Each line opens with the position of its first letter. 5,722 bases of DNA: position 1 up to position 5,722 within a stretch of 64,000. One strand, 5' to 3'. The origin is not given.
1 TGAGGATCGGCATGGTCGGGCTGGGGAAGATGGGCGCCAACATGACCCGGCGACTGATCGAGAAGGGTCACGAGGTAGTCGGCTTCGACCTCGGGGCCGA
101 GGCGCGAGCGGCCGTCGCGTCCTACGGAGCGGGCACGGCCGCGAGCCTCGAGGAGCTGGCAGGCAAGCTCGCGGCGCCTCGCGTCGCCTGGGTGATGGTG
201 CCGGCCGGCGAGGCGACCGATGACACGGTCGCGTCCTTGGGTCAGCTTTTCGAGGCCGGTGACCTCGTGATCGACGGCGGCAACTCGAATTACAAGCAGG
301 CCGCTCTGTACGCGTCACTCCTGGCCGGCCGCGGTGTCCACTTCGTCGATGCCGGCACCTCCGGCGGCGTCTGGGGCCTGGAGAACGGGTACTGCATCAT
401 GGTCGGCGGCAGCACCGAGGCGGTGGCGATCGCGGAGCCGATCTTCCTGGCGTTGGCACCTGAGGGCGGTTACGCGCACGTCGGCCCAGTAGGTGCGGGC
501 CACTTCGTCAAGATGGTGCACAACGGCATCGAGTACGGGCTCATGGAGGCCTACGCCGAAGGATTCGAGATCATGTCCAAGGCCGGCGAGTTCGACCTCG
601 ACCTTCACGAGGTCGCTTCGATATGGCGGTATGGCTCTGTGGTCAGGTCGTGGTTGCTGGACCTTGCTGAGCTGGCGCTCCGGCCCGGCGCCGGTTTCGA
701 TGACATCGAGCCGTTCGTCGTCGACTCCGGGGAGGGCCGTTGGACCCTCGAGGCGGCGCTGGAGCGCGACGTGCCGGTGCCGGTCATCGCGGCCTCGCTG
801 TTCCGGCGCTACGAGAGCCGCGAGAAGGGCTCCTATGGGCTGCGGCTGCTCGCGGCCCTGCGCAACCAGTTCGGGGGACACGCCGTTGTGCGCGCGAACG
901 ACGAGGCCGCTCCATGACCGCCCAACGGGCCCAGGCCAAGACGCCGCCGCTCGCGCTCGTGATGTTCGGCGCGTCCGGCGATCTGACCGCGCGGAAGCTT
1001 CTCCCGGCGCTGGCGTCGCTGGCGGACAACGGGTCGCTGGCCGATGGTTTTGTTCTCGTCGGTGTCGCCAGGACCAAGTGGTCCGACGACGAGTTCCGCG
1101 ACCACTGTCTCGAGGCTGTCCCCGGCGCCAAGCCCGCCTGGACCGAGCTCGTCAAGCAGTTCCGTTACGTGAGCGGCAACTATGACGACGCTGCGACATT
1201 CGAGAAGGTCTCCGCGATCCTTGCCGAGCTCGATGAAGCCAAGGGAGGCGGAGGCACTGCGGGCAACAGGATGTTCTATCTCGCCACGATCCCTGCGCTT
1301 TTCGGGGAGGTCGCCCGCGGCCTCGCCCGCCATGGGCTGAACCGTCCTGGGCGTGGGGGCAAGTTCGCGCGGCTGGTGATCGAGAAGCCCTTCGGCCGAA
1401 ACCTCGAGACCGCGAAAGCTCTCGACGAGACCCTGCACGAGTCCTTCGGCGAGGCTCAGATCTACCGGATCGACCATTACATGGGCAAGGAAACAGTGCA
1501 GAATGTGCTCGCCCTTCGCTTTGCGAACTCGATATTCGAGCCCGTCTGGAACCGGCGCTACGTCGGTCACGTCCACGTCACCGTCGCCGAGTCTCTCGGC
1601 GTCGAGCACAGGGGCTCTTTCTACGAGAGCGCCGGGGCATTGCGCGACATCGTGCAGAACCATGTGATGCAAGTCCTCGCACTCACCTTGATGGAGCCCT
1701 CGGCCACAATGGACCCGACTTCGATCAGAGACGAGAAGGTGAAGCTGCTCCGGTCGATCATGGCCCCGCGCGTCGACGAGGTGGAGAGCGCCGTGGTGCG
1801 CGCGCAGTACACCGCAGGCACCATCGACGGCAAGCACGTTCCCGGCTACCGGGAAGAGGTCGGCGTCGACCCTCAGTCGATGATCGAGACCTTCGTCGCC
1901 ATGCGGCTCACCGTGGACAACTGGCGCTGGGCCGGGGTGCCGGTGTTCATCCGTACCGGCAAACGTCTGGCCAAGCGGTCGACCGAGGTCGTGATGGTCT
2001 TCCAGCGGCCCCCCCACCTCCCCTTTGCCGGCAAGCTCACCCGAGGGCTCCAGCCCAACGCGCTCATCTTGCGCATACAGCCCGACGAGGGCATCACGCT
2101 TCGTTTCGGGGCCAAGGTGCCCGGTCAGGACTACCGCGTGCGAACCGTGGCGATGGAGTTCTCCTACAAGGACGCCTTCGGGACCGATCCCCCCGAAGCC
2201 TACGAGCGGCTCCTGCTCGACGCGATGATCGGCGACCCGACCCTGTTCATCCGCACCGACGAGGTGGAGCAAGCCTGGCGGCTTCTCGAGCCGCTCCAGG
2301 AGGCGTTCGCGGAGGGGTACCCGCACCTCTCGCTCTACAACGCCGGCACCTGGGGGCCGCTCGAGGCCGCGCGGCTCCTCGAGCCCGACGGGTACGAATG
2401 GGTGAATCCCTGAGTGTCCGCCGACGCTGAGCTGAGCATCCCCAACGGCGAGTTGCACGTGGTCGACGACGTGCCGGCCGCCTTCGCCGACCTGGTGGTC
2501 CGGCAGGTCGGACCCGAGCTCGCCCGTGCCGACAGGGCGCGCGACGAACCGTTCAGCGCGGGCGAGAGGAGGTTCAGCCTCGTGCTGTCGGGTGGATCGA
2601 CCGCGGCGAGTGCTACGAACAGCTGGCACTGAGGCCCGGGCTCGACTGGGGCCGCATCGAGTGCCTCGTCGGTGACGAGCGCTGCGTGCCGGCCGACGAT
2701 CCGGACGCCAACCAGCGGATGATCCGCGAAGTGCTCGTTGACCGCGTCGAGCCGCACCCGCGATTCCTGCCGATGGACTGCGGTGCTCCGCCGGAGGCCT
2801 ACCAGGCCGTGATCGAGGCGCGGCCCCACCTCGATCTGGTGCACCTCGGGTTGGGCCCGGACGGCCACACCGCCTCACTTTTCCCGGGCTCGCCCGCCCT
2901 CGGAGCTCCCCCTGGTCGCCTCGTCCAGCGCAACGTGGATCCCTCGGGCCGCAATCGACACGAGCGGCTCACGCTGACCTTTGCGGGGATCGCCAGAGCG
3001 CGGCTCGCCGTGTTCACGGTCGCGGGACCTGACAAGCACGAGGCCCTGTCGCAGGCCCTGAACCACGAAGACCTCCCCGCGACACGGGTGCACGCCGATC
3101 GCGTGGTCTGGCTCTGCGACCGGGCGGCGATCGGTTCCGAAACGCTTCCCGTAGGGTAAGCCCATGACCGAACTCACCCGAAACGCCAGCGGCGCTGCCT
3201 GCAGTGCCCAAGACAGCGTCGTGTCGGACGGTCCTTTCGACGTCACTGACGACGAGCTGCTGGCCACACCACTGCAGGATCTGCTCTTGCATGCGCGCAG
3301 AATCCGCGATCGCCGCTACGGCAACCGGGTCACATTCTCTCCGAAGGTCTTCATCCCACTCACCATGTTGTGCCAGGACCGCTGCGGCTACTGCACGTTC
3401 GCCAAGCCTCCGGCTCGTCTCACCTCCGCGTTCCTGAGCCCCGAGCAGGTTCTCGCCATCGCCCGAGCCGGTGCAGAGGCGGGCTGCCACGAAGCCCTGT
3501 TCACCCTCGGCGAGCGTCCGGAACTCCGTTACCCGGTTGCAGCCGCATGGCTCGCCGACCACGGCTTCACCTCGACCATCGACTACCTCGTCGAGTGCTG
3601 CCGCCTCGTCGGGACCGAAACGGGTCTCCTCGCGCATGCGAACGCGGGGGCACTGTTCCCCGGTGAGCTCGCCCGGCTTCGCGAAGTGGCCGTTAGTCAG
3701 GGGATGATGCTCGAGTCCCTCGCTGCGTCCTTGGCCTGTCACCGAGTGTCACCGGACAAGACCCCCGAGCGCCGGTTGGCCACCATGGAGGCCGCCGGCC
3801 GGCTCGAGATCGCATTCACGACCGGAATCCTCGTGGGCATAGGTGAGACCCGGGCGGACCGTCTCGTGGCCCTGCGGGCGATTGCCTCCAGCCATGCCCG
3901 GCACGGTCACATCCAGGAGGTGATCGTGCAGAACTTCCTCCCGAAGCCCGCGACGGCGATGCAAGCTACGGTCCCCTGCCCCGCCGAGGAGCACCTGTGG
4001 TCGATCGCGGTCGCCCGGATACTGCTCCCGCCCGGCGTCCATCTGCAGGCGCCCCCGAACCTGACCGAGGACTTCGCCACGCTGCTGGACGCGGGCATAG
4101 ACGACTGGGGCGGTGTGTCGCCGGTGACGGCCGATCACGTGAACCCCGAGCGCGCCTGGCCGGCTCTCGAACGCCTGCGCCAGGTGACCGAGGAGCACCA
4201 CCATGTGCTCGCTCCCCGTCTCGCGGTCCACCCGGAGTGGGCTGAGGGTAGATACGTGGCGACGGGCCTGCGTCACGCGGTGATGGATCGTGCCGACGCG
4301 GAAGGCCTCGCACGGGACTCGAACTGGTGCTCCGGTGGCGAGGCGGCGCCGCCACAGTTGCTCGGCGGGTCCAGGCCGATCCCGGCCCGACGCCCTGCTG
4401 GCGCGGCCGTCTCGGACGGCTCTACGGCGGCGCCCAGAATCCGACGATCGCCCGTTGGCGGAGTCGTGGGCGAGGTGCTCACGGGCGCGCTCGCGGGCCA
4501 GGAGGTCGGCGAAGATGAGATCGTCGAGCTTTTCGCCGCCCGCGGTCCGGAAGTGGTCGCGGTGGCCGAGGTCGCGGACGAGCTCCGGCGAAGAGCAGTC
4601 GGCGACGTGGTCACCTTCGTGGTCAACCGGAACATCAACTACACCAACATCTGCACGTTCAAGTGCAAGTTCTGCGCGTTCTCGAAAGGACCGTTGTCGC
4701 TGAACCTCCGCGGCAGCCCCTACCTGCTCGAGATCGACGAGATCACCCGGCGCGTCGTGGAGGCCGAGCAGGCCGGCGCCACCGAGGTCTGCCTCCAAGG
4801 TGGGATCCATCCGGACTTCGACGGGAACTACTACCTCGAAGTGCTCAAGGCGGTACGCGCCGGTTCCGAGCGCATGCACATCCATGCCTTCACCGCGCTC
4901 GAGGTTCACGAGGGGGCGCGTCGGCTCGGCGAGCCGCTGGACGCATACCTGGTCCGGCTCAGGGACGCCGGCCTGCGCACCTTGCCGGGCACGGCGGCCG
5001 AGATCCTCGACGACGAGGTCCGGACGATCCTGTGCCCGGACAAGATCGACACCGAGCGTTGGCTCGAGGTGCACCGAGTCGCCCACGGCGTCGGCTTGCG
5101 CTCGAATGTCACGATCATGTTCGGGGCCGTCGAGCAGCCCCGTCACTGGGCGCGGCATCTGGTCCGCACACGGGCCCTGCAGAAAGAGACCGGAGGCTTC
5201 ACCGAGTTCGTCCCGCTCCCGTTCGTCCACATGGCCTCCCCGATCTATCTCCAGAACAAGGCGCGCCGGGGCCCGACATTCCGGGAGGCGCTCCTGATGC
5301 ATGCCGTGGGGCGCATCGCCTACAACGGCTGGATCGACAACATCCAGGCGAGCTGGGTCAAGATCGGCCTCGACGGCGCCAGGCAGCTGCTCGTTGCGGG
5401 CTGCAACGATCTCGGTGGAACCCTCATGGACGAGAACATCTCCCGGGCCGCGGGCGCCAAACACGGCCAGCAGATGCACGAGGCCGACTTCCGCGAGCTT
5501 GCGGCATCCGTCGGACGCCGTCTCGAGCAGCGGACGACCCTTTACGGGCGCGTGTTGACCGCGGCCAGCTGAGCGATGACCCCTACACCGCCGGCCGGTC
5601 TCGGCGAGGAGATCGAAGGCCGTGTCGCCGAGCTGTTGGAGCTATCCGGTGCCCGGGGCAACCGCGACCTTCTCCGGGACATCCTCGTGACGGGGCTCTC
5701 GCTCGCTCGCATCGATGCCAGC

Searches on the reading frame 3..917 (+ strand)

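Call 38: search_protein_families(library=pfam, proteins=[window:3-917:+], max_evalue=0.0001)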
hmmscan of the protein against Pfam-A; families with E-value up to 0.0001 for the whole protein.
window:3-917:+ (304 aa): 3 families
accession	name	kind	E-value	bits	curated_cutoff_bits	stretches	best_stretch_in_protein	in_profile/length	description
PF03446.21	NAD_binding_2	-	1.7e-37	129.4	21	1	1-153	1-154/161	NAD binding domain of 6-phosphogluconate dehydrogenase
PF00393.24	6PGD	-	3.8e-21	76.2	27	1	166-275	1-116/290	6-phosphogluconate dehydrogenase, C-terminal domain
PF03807.23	F420_oxidored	-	3.4e-06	28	21.6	1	1-54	1-58/94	NADP oxidoreductase coenzyme F420-dependent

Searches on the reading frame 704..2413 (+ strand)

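Call 38: search_protein_families(library=pfam, proteins=[window:704-2413:+], max_evalue=0.0001)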
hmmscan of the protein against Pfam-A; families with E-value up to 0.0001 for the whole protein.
window:704-2413:+ (569 aa): 2 families
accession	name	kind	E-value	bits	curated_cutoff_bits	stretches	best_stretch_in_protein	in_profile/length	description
PF02781.21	G6PD_C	-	5.5e-117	390.5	27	1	269-566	1-295/296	Glucose-6-phosphate dehydrogenase, C-terminal domain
PF00479.28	G6PD_N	-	9.6e-56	189.8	22.1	1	86-267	1-183/183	Glucose-6-phosphate dehydrogenase, NAD binding domain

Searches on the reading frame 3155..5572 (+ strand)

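Call 38: search_protein_families(library=pfam, proteins=[window:3155-5572:+], max_evalue=0.0001)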
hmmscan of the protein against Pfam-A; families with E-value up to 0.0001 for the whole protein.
window:3155-5572:+ (805 aa): 2 families
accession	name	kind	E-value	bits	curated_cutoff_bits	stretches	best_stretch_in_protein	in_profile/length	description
PF04055.27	Radical_SAM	-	2.7e-31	109.4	29.5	2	494-660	1-154/166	Radical SAM superfamily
PF19288.4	CofH_C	-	1.1e-13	51.5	27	1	681-772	3-93/125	CofH/MqnC C-terminal region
